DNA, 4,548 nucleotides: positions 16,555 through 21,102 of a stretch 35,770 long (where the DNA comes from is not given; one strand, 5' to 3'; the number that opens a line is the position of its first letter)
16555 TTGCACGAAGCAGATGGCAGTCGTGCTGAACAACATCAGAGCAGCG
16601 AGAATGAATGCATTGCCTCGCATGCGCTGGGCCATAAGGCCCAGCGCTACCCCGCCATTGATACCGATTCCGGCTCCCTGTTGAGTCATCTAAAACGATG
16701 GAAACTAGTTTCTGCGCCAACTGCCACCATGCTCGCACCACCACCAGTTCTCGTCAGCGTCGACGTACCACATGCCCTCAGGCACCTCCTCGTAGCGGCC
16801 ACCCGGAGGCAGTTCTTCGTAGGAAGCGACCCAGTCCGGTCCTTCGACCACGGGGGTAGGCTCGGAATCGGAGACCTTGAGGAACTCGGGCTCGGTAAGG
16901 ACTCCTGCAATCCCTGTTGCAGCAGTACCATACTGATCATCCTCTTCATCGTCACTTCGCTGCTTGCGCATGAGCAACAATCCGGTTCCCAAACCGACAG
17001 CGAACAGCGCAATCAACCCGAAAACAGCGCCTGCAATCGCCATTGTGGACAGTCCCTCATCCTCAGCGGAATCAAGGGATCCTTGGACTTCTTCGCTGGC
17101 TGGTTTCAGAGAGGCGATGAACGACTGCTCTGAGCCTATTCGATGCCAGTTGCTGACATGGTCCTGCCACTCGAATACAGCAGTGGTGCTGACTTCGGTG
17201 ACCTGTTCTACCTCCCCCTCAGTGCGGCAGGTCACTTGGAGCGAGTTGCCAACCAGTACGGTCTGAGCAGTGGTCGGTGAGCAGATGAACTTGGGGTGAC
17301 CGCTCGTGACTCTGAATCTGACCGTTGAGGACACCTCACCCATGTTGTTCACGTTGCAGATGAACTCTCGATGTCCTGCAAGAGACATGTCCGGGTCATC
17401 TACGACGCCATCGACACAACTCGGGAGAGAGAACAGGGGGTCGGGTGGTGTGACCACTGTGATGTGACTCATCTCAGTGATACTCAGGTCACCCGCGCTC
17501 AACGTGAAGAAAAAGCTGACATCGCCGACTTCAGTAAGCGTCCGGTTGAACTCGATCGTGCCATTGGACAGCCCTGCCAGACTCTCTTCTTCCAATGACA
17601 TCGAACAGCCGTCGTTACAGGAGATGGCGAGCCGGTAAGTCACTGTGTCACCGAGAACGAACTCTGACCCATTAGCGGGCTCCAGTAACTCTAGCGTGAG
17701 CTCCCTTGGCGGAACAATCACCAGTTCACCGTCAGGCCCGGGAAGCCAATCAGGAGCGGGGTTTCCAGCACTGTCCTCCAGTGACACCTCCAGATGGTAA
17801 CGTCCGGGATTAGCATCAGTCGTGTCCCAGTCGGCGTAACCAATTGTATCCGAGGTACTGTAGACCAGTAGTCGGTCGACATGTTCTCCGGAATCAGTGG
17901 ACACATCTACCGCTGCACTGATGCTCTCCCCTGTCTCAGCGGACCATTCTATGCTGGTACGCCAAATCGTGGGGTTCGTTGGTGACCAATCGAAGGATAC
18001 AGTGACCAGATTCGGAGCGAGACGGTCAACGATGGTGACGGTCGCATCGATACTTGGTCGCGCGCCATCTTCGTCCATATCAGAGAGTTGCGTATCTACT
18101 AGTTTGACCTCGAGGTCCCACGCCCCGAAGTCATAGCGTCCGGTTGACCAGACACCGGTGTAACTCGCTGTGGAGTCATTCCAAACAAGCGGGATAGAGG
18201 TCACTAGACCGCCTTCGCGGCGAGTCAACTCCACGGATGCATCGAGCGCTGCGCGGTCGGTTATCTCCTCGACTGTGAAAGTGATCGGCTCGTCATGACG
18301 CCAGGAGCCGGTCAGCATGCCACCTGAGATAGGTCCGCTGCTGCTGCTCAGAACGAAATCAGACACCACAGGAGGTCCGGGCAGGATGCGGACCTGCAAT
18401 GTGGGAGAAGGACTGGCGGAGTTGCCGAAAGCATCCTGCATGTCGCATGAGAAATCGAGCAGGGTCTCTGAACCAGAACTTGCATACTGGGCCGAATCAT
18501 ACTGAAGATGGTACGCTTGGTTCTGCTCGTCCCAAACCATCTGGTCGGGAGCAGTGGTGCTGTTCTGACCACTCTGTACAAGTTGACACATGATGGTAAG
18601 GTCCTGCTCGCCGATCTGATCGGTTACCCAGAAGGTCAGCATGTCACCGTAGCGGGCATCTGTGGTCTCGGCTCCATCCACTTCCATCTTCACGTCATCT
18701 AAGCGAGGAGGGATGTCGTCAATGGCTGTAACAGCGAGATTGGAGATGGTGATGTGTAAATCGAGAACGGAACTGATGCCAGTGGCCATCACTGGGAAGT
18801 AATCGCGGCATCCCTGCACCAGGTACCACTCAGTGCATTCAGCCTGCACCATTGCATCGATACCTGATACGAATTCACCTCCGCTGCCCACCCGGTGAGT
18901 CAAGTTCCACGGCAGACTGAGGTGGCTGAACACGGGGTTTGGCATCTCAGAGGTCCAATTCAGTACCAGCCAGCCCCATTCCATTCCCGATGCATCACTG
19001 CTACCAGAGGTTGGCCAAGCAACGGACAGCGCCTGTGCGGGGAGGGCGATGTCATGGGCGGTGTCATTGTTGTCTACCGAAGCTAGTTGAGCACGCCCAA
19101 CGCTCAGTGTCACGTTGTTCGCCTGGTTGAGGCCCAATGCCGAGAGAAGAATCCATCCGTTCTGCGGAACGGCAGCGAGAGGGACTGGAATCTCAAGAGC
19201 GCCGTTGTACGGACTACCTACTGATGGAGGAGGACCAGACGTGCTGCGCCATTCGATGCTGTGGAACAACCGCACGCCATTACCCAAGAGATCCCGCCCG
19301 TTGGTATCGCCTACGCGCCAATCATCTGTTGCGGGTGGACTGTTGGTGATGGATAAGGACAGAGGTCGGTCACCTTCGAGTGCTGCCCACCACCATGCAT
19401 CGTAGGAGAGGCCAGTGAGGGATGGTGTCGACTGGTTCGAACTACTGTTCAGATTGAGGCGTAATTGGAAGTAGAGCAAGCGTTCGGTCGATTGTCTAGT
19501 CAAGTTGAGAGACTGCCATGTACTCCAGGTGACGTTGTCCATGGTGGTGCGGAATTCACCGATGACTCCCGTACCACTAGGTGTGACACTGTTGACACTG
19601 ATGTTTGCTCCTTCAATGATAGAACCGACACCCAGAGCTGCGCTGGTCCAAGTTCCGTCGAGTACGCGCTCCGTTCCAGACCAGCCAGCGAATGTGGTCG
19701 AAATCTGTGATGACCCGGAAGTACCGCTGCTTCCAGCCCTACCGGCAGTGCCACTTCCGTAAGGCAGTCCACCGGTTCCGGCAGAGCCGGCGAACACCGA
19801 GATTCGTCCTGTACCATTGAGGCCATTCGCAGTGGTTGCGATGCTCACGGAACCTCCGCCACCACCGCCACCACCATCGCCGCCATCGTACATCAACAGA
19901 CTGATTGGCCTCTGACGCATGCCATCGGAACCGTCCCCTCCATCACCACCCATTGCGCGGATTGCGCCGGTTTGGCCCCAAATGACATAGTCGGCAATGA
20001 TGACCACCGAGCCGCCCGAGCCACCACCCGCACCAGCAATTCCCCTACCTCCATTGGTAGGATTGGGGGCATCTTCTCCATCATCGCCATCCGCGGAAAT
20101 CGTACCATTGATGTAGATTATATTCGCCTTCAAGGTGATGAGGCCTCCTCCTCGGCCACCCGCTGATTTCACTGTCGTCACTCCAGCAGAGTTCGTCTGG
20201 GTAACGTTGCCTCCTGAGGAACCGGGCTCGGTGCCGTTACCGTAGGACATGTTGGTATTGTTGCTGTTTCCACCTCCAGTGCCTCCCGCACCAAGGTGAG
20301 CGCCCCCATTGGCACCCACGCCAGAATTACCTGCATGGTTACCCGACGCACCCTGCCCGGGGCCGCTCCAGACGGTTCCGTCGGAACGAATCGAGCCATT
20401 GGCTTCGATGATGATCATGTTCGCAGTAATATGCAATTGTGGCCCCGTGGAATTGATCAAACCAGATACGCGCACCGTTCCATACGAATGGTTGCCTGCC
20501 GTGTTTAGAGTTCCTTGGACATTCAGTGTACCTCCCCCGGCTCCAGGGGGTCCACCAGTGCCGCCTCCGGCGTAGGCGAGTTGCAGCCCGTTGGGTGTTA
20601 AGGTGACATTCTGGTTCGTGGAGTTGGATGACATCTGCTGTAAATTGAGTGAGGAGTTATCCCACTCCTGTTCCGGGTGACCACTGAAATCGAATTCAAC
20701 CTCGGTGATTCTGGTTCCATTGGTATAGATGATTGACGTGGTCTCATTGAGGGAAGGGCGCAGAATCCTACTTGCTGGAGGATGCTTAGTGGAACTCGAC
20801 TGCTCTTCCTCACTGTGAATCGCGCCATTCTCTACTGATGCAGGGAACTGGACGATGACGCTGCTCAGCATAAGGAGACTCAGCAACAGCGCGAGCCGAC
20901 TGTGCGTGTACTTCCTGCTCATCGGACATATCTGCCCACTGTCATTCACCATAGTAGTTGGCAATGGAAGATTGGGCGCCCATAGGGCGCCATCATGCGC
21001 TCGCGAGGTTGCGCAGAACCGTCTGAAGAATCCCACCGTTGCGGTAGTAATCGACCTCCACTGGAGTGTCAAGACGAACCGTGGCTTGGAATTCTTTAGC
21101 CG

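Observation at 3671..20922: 17-kb co-directional island of three giant membrane-anchored surface proteins with an embedded small cytosolic protein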

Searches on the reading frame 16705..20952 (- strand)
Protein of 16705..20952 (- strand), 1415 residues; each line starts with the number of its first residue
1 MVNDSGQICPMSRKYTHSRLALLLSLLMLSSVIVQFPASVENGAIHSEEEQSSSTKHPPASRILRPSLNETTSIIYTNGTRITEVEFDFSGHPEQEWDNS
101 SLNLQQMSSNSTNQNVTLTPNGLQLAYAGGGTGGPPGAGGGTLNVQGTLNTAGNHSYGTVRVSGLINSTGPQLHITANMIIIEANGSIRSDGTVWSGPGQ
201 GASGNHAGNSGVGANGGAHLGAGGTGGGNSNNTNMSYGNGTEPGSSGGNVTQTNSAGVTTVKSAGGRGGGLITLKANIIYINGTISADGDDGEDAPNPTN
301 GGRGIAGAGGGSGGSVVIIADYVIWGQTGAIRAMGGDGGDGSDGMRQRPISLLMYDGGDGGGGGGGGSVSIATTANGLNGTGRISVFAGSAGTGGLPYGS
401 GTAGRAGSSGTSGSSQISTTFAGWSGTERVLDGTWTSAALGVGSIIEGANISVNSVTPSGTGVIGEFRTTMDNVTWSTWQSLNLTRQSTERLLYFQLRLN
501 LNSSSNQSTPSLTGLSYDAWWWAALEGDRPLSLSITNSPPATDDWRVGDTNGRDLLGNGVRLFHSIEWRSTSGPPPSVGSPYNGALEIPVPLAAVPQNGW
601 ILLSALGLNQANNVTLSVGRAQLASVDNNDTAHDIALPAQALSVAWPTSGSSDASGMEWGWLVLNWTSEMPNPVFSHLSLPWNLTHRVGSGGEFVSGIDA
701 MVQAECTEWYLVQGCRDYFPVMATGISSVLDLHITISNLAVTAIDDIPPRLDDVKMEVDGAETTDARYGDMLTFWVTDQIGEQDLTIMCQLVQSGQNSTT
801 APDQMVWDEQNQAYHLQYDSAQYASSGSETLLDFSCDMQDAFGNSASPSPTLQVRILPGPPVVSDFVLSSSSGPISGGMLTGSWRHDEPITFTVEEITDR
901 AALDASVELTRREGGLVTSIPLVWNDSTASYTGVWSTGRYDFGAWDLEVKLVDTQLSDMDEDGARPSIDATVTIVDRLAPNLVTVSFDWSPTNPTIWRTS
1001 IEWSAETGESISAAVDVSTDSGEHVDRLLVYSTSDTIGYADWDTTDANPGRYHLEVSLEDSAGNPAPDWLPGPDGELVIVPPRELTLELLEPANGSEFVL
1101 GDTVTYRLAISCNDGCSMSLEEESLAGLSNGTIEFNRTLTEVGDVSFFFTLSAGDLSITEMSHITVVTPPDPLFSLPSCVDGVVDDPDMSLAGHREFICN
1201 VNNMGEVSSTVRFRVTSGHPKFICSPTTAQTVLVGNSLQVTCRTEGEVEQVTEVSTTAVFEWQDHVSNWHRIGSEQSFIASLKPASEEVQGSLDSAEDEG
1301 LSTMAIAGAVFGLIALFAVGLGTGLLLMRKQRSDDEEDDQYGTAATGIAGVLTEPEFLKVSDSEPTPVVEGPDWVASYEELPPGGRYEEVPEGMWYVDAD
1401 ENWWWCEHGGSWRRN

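Call 4: search_protein_families(library=pfam, proteins=[window:16705-20952:-], max_evalue=0.1)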
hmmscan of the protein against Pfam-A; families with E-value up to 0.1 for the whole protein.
window:16705-20952:- (1415 aa): 0 families

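Call 5: search_protein_families(library=ncbifam, proteins=[window:16705-20952:-], max_evalue=0.1)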
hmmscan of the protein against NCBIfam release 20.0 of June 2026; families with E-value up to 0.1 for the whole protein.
window:16705-20952:- (1415 aa): 0 families

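Call 70: search_solved_structures(query=A4, max_evalue=1)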
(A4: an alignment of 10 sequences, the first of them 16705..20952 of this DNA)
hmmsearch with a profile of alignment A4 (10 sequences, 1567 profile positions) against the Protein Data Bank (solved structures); distinct sequences matched with E-value up to 1: 12.
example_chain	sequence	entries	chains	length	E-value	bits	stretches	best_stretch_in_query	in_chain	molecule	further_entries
4c9f_A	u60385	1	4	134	0.0053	17.3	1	52-157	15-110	CD209 ANTIGEN-LIKE PROTEIN B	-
3zhg_D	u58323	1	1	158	0.0072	16.9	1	52-157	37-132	CD209 ANTIGEN-LIKE PROTEIN B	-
3zhg_A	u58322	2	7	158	0.0072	16.9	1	52-157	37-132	CD209 ANTIGEN-LIKE PROTEIN B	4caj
1htn_A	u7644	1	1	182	0.016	15.7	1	46-174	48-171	TETRANECTIN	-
9ta0_A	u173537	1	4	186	0.018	15.6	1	59-189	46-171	mosGCTL-3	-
1tn3_A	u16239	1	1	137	0.028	14.9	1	64-175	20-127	TETRANECTIN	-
9fgq_K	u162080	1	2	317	0.046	14.2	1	519-566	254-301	Cell division cycle protein 27 homolog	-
1rjh_A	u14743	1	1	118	0.05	14.1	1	69-175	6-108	Tetranectin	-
3ubu_B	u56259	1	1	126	0.13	12.7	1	49-140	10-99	Agglucetin subunit beta-2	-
6xfq_B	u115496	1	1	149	0.17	12.3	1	49-139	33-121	Snaclec agglucetin subunit beta-2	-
1umr_C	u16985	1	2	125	0.43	11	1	53-136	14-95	CONVULXIN BETA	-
1uos_B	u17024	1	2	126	0.44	11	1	53-136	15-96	CONVULXIN BETA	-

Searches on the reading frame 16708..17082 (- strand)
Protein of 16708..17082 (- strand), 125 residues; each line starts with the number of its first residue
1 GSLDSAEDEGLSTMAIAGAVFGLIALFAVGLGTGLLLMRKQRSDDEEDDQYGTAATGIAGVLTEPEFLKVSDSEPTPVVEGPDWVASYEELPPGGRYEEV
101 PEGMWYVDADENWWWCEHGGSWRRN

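Call 61: predict_structure(alignment_id=A2)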
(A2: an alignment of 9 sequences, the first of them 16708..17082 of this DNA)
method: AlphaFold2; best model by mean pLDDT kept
length: 125 residues; sequences in the alignment: 9
mean_pLDDT: 70.5   pTM: 0.38
mean pLDDT of the five models: 70.5, 67.4, 66.9, 66.3, 64.9
residues with pLDDT >= 90: 40; 70-90: 23; 50-70: 30; < 50: 32
segments of 3 or more residues with pLDDT < 50: 1-8, 51-57, 59-73
pLDDT, mean of each block of 10 residues (from residue 1): 45 62 80 75 53 45 46 54 89 96 96 94 93
secondary structure, 60 per line:
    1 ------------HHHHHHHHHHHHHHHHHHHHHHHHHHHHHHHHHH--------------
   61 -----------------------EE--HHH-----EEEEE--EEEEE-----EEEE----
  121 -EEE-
elements in order: H13-46 E96-100 E103-107 E113-116 E122-124

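Call 63: fold_search(model_id=the predicted structure, library=pdb)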
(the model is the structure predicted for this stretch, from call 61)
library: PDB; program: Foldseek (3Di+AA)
matches with E <= 10: 89; with E <= 0.001: 0
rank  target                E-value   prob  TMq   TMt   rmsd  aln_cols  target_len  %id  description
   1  8tg1_A                1.2e+00  0.13  0.13  0.05  10.3        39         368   20  Caldicellulosiruptor saccharolyticus periplasmic urea-binding protein (released 2024-06-19)
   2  3slz_A                1.5e+00  0.07  0.13  0.14  10.2        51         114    8  The crystal structure of XMRV protease complexed with TL-3 (released 2011-10-12)
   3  3bs4_A                1.8e+00  0.11  0.14  0.09   5.6        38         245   10  Crystal structure of uncharacterized protein PH0321 from Pyrococcus horikoshii in complex with an unknown peptide (released 2008-01-15)
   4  4h9k                  2.1e+00  0.12  0.18  0.16   5.6        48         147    8  Crystal structure of cleavage site mutant of Npro of classical swine fever virus. (released 2013-10-30)
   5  4dam_D                2.5e+00  0.04  0.11  0.12  14.9        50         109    8  Crystal structure of small single-stranded DNA-binding protein from Streptomyces coelicolor (released 2013-01-16)
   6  8r0t_F                2.8e+00  0.14  0.19  0.13   4.3        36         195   14  STRUCTURE OF THE MOUSE FCGBP DIMER PROTEIN IN ITS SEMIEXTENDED CONFORMATION (released 2025-01-08)
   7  2ysc_MODEL_1_A        2.8e+00  0.10  0.15  0.37   7.5        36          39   28  Solution structure of the WW domain from the human amyloid beta A4 precursor protein-binding family B member 3 (released 2008-04-08)
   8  7dgq_B                2.8e+00  0.01  0.08  0.03   8.9        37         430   27  Activity optimized supercomplex state1 (released 2022-05-18)
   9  3sm1_A                3.0e+00  0.02  0.12  0.13   9.2        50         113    8  The crystal structure of XMRV protease complexed with pepstatin A (released 2011-10-12)
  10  8ryd_B                3.2e+00  0.07  0.15  0.09   7.4        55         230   13  AzeJ in complex with SAH from Pseudomonas aeruginosa (released 2025-01-01)
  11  4dam_H                3.2e+00  0.04  0.11  0.13  14.6        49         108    8  Crystal structure of small single-stranded DNA-binding protein from Streptomyces coelicolor (released 2013-01-16)
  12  3sm1_B                3.2e+00  0.02  0.12  0.13  10.3        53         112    8  The crystal structure of XMRV protease complexed with pepstatin A (released 2011-10-12)
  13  7a5p_x                3.8e+00  0.12  0.17  0.17   4.6        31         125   10  Human C Complex Spliceosome - Medium-resolution PERIPHERY (released 2020-10-14)
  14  7h1k_B                4.1e+00  0.02  0.10  0.08   9.0        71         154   10  PanDDA analysis group deposition -- Crystal Structure of ZIKV NS2B-NS3 protease in complex with Z57122377 (released 2024-05-08)
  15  6syq_A                4.3e+00  0.14  0.17  0.02   6.4        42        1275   21  ASR Alternansucrase in complex with isomaltotriose (released 2020-06-17)
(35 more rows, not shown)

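Call 78: find_related_loci(query=A2, collection=metagenome_contigs, flank=10000)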
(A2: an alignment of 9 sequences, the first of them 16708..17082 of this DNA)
Query A2 (125 aa) in metagenome_contigs; peptide patterns used: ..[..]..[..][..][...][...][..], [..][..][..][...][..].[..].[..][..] (x = any residue, [..] = any of these).
127 stretches matched a pattern; 10 encode a relative of the query (tblastn E <= 1e-3); 10 distinct loci.
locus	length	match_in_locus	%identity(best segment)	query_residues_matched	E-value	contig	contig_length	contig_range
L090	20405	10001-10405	57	1-125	8e-44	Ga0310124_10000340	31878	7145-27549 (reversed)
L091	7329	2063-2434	60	1-124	2e-43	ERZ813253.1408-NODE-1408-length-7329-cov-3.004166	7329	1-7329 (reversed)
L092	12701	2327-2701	59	1-125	5e-40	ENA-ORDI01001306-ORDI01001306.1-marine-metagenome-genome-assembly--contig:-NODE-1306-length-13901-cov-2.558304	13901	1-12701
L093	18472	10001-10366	52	1-124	4e-37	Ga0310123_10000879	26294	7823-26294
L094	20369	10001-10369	56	1-124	5e-40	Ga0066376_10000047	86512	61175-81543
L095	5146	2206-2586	46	1-124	3e-35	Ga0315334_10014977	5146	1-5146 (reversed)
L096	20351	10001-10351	49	8-125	4e-32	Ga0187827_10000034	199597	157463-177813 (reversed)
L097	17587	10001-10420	43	1-125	2e-31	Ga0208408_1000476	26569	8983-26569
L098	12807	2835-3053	45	54-124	1e-20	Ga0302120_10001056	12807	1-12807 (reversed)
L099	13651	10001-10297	38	32-125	4e-17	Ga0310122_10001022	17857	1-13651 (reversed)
